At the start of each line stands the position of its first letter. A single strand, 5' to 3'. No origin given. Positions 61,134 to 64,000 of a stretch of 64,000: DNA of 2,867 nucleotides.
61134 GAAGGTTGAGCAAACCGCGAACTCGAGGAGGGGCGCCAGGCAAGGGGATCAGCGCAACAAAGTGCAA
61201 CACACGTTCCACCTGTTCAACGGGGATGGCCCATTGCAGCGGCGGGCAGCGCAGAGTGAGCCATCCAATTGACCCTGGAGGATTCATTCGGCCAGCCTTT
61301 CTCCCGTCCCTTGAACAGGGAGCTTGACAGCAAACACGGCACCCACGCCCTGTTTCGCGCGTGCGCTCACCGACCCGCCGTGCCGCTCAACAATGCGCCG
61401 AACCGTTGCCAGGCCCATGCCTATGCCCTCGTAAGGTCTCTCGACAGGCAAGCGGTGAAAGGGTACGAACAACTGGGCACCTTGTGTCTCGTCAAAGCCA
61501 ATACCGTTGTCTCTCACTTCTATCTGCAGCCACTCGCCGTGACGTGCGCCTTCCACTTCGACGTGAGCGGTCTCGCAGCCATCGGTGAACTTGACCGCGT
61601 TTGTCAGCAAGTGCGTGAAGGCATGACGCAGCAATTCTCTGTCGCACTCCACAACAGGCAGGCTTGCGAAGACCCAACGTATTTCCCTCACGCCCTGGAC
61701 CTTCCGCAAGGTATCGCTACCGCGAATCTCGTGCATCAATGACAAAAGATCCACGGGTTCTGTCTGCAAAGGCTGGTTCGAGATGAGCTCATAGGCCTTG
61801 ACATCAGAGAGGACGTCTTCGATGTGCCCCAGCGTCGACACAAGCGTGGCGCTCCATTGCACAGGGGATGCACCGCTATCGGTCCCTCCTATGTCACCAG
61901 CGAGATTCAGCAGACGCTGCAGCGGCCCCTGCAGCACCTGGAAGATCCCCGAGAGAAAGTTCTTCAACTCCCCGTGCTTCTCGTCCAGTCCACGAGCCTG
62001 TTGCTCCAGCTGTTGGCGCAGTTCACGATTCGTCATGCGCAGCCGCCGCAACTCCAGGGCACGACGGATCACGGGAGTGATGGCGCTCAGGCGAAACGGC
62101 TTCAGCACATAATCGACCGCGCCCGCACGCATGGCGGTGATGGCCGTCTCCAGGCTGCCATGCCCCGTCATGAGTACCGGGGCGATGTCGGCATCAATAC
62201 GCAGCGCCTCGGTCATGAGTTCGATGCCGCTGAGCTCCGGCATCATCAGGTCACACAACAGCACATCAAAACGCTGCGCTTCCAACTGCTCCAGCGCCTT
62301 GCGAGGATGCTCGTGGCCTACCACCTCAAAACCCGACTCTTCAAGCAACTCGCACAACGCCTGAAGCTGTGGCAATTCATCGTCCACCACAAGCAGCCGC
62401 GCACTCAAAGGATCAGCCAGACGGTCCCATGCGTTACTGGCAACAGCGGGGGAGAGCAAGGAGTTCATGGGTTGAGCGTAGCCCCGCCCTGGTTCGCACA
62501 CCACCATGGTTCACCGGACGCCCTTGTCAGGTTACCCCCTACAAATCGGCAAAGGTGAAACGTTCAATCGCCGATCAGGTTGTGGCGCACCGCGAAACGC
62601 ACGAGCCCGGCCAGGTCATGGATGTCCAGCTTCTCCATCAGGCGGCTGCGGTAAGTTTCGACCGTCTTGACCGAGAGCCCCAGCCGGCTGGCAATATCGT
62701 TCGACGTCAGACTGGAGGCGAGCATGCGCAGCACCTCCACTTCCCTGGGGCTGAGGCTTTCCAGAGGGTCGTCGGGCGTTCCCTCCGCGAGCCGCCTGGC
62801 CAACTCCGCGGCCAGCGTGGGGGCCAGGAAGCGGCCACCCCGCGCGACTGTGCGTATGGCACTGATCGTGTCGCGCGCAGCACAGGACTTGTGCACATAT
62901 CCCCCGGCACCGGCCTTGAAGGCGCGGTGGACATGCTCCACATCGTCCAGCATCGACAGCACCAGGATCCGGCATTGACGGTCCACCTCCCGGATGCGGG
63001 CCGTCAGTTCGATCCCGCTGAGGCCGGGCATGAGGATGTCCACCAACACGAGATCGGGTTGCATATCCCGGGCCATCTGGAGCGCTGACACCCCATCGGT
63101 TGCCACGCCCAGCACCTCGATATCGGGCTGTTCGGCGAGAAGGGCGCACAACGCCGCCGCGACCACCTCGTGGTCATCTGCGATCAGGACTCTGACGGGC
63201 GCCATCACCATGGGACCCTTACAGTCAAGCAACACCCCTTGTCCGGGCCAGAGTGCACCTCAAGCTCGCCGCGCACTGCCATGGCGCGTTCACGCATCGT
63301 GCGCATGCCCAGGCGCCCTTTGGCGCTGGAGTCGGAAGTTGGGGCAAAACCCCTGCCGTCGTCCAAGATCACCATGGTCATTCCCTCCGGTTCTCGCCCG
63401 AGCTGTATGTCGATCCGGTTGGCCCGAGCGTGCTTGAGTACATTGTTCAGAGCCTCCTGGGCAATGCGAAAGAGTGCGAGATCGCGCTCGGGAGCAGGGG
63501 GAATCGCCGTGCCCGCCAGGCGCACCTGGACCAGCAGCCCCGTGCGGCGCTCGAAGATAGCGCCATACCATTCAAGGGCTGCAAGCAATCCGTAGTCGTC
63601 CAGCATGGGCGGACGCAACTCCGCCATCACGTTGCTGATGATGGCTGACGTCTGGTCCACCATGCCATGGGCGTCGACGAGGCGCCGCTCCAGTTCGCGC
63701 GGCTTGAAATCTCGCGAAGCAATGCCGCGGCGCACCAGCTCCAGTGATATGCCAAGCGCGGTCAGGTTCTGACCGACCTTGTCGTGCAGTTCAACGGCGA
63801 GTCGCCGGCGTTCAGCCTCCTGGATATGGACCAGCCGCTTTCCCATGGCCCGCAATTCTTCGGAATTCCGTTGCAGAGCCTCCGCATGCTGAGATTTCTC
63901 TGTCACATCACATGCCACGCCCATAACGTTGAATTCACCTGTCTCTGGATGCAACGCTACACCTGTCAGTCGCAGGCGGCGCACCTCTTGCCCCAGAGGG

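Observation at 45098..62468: Eleven-gene Wsp-like chemosensory operon rewired into a multi-kinase phosphorelay ending in a light-sensing c-di-GMP enzyme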

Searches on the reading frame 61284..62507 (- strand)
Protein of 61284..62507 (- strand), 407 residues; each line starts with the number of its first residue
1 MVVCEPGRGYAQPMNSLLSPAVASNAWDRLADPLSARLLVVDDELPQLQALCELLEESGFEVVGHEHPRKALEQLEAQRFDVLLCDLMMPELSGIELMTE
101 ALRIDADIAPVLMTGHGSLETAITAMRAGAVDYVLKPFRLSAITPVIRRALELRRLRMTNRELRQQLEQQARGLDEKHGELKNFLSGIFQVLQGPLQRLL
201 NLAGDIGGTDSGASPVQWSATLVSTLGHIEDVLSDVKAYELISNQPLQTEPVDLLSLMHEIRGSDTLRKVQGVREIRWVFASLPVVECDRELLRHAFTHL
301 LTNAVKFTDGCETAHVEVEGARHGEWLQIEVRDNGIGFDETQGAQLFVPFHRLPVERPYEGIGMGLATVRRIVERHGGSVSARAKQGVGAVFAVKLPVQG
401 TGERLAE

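Call 5: search_protein_families(library=pfam, proteins=[window:61284-62507:-], max_evalue=0.01)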
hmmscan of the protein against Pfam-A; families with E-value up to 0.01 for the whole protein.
window:61284-62507:- (407 aa): 3 families
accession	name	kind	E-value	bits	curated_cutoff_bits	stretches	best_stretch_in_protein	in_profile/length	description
PF00072.30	Response_reg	-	2e-24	86.4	30.2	1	39-145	2-108/111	Response regulator receiver domain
PF02518.31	HATPase_c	-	5.9e-24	85.1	26.4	1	289-399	2-110/111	Histidine kinase-, DNA gyrase B-, and HSP90-like ATPase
PF13581.12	HATPase_c_2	-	2.5e-05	24.7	27.4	1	289-376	28-112/127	Histidine kinase-like ATPase domain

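Call 17: search_protein_families(library=ncbifam, proteins=[window:61284-62468:-], max_evalue=0.00001)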
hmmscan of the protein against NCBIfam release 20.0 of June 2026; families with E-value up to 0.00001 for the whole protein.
window:61284-62468:- (394 aa): 138 families (the best 25 are shown)
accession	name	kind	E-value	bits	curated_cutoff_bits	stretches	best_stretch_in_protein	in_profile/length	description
NF047465.1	hybrid_HK_LvrA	exception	2.4e-31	108.6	1200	1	23-384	468-817/819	hybrid histidine kinase/response regulator LvrA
TIGR02956.1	TMAO_torS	equivalog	3.4e-30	104.9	676.5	2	272-386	572-683/967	TMAO reductase system sensor histidine kinase/response regulator TorS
NF011874.0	PRK15347.1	equivalog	1.5e-28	99.4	852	2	274-387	508-616/921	two component system sensor kinase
NF041880.1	EPS_EpsF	equivalog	2.9e-28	98.6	900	2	233-384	344-492/492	response regulator EpsF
NF008469.0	PRK11361.1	equivalog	3.5e-27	95.2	714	1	23-157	5-139/461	acetoacetate metabolism transcriptional regulator AtoC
NF053512.1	nitric_RR_NosR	exception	4e-26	92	400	1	25-169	1-146/422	response regulator c-di-GMP phosphodiesterase, NosR family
NF047793.1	ResRegPgtA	equivalog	7.9e-26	90.8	650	1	24-164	7-148/414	two-component system response regulator PgtA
NF041947.1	LuxQ_Vibrio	equivalog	1.4e-25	89.4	1200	2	272-388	580-699/843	quorum-sensing autoinducer 2 sensor kinase/phosphatase LuxQ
NF045505.1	RR_RssB_Pseudo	equivalog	1.8e-25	89.8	700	1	22-162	5-146/394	two-component system response regulator RssB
NF041832.1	near_NosP_CTERM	subfamily_domain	2.6e-25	89.3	400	1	261-387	101-227/370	NahK/ErcS family hybrid sensor histidine kinase/response regulator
NF006900.1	PRK09390.1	equivalog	2.6e-25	89.2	255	1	24-164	6-146/203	response regulator FixJ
NF008318.0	PRK11107.1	equivalog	5.5e-25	87.6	890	2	280-387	409-520/920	two-component sensor histidine kinase BarA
NF008099.0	PRK10841.1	equivalog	8.7e-25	86.6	920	2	274-387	580-692/949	two-component system sensor histidine kinase RcsC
NF008302.0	PRK11091.1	equivalog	1.3e-24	86.4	838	2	167-388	282-508/779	aerobic respiration two-component sensor histidine kinase ArcB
NF051870.1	NAssimRespRegNtrX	equivalog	2.2e-24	86.2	600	1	24-158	3-139/452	nitrogen assimilation response regulator NtrX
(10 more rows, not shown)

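Call 28: find_homologous_proteins(query=window:61284-62468:-)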
Query window:61284-62468:- (394 aa): 4769 proteins with E <= 0.001 among 8000 candidates; the best 120 are listed.
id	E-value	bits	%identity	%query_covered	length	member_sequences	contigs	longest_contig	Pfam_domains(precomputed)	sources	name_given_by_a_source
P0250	1.6e-255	865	100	100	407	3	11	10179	PF13581.13,PF02518.32,PF00072.31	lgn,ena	-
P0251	3.0e-208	710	81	100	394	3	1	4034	PF13581.13,PF02518.32,PF00072.31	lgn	-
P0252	4.4e-90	321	47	92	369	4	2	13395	PF02518.32,PF00512.32,PF00072.31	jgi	jgi:signal transduction histidine kinase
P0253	6.1e-88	314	47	92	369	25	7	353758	PF02518.32,PF00512.32,PF00072.31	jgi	jgi:signal transduction histidine kinase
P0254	1.8e-87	312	47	92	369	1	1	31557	PF02518.32,PF00512.32,PF00072.31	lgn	-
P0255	1.8e-85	306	46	92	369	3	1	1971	PF02518.32,PF00512.32,PF00072.31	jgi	jgi:signal transduction histidine kinase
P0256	8.1e-85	303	42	95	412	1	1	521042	PF02518.32,PF00512.32,PF00072.31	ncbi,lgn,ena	-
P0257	2.4e-84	302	45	92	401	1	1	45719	PF02518.32,PF00512.32,PF00072.31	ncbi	-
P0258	3.9e-84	301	45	92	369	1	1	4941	PF02518.32,PF00512.32,PF00072.31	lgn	-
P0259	1.3e-83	299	44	93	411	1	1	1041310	PF02518.32,PF00512.32,PF00072.31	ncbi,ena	-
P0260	2.0e-81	292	44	92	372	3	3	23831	PF02518.32,PF00512.32,PF00072.31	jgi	-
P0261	8.3e-81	290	45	92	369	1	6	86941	PF02518.32,PF00512.32,PF00072.31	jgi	jgi:signal transduction histidine kinase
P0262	3.0e-80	288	43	94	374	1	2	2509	PF02518.32,PF00512.32,PF00072.31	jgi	-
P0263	1.6e-79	286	43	92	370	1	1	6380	PF02518.32,PF00512.32,PF00072.31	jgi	jgi:signal transduction histidine kinase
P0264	5.1e-79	284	44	93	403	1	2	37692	PF02518.32,PF00512.32,PF00072.31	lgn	-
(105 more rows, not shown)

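Call 30: find_encoding_contigs(protein=P0251, flank=10000, max_places=3)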
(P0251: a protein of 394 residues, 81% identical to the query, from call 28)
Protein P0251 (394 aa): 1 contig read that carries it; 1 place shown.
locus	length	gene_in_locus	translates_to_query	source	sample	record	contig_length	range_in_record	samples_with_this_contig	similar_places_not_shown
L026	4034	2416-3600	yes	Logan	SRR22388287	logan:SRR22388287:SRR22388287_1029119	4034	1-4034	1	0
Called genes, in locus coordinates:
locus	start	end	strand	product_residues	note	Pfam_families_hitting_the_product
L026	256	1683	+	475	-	PF07730:HisKA_3, PF02518:HATPase_c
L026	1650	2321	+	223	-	PF00072:Response_reg, PF08281:Sigma70_r4_2 (faint), PF00196:GerE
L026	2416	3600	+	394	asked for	PF00072:Response_reg, PF13581:HATPase_c_2 (faint), PF02518:HATPase_c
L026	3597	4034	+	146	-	?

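Call 60: find_encoding_contigs(protein=P0256, flank=10000, max_places=1)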
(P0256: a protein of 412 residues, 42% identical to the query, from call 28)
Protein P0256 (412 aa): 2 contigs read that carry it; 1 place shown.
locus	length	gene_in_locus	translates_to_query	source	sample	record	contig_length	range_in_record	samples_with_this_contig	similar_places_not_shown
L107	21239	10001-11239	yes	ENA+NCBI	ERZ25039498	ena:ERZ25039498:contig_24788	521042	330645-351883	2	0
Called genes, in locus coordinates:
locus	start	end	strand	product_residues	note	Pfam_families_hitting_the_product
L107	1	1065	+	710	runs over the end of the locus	PF00266:Aminotran_5, PF00581:Rhodanese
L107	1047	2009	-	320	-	PF00753:Lactamase_B, PF23023:Anti-Pycsar_Apyc1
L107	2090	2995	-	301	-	PF08837:DUF1810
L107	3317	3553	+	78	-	PF13561:adh_short_C2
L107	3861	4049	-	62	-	-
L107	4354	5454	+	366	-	PF00561:Abhydrolase_1 (weak)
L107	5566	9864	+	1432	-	PF08448:PAS_4, PF13426:PAS_9, PF00989:PAS, PF08447:PAS_3, PF08448:PAS_4, PF13426:PAS_9, PF08447:PAS_3, PF08448:PAS_4, +13 more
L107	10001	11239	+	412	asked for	PF00072:Response_reg, PF00512:HisKA, PF02518:HATPase_c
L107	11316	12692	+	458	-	PF00072:Response_reg, PF13487:HD_5, PF01966:HD (weak)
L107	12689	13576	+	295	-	PF00512:HisKA (faint), PF02518:HATPase_c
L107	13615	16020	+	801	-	PF00989:PAS, PF08448:PAS_4, PF13188:PAS_8, PF13426:PAS_9, PF08447:PAS_3, PF00990:GGDEF, PF00563:EAL, PF00072:Response_reg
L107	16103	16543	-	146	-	-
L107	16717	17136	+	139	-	PF00072:Response_reg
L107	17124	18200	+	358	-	PF00072:Response_reg, PF07730:HisKA_3, PF02518:HATPase_c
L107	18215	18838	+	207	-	PF00072:Response_reg, PF00196:GerE, PF08281:Sigma70_r4_2 (faint)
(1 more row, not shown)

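Call 61: find_encoding_contigs(protein=P0253, flank=10000, max_places=1)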
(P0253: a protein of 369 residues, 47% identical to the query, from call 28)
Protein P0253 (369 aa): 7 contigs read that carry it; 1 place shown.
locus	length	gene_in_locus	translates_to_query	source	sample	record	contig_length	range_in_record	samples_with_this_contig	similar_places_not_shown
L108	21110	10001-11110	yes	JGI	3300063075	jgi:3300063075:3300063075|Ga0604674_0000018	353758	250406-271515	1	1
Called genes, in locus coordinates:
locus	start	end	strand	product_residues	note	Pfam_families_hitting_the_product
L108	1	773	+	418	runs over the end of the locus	PF07690:MFS_1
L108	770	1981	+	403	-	PF01497:Peripla_BP_2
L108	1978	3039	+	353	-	PF01032:FecCD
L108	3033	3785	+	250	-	PF00005:ABC_tran, PF13304:AAA_21 (weak)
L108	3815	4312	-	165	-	-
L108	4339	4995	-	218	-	PF12146:Hydrolase_4 (faint), PF20408:Abhydrolase_11 (weak)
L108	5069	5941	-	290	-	-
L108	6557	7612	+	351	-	PF00072:Response_reg, PF01339:CheB_methylest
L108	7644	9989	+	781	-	PF00072:Response_reg, PF01590:GAF, PF13185:GAF_2, PF00512:HisKA, PF13581:HATPase_c_2 (weak), PF02518:HATPase_c, PF00072:Response_reg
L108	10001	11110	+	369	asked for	PF00072:Response_reg, PF00512:HisKA, PF02518:HATPase_c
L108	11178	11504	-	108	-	-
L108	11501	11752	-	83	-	PF03693:ParD_antitoxin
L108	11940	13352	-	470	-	PF00206:Lyase_1, PF10415:FumaraseC_C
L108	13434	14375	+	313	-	PF00126:HTH_1, PF03466:LysR_substrate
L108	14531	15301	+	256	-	PF14344:DUF4397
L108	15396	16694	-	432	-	PF00037:Fer4 (weak), PF12837:Fer4_6 (weak), PF13237:Fer4_10, PF14697:Fer4_21 (weak), PF12838:Fer4_7, PF13187:Fer4_9 (weak), PF13484:Fer4_16 (faint), PF00175:NAD_binding_1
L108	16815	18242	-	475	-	PF05138:PaaA_PaaC (weak)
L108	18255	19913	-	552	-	PF00378:ECH_1, PF16113:ECH_2 (weak)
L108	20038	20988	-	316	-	PF13560:HTH_31 (weak), PF01381:HTH_3, PF13443:HTH_26 (weak), PF01202:SKI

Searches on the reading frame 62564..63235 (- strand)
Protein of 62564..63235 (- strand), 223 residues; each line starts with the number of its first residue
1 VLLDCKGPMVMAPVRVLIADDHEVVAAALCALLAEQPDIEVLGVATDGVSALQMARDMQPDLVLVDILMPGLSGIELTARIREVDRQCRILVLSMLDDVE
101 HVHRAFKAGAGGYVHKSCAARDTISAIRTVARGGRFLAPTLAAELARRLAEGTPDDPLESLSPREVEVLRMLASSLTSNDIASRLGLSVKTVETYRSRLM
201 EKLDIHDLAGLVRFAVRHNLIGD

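Call 5: search_protein_families(library=pfam, proteins=[window:62564-63235:-], max_evalue=0.01)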
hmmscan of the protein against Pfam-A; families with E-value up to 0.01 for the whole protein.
window:62564-63235:- (223 aa): 4 families
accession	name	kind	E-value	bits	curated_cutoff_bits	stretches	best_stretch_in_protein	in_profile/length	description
PF00072.30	Response_reg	-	1.5e-25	89.9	30.2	1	16-127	1-110/111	Response regulator receiver domain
PF00196.25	GerE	-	5.1e-19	68.1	23.5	1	159-215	1-57/57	Bacterial regulatory proteins, luxR family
PF08281.18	Sigma70_r4_2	-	6.9e-07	29.3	25.7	1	158-203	8-54/54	Sigma-70, region 4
PF13412.12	HTH_24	-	0.0039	17.2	21.9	1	175-202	17-44/48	Winged helix-turn-helix DNA-binding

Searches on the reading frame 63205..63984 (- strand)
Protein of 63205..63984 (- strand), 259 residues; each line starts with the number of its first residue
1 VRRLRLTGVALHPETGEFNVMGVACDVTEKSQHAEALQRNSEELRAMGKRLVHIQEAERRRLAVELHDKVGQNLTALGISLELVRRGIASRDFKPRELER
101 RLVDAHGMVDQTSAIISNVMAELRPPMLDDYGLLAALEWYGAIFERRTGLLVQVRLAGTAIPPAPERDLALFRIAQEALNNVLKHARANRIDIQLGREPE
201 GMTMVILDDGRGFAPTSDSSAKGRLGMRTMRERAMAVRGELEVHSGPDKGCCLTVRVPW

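Call 5: search_protein_families(library=pfam, proteins=[window:63205-63984:-], max_evalue=0.01)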
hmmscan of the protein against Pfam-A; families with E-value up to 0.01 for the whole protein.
window:63205-63984:- (259 aa): 3 families
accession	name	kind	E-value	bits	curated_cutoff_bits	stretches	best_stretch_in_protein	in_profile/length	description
PF07730.19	HisKA_3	-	5.7e-11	43.2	24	1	58-126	1-66/68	Histidine kinase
PF02518.31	HATPase_c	-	7.9e-11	42.8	26.4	1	169-258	4-108/111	Histidine kinase-, DNA gyrase B-, and HSP90-like ATPase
PF13581.12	HATPase_c_2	-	9.7e-06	26.1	27.4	1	174-217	35-83/127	Histidine kinase-like ATPase domain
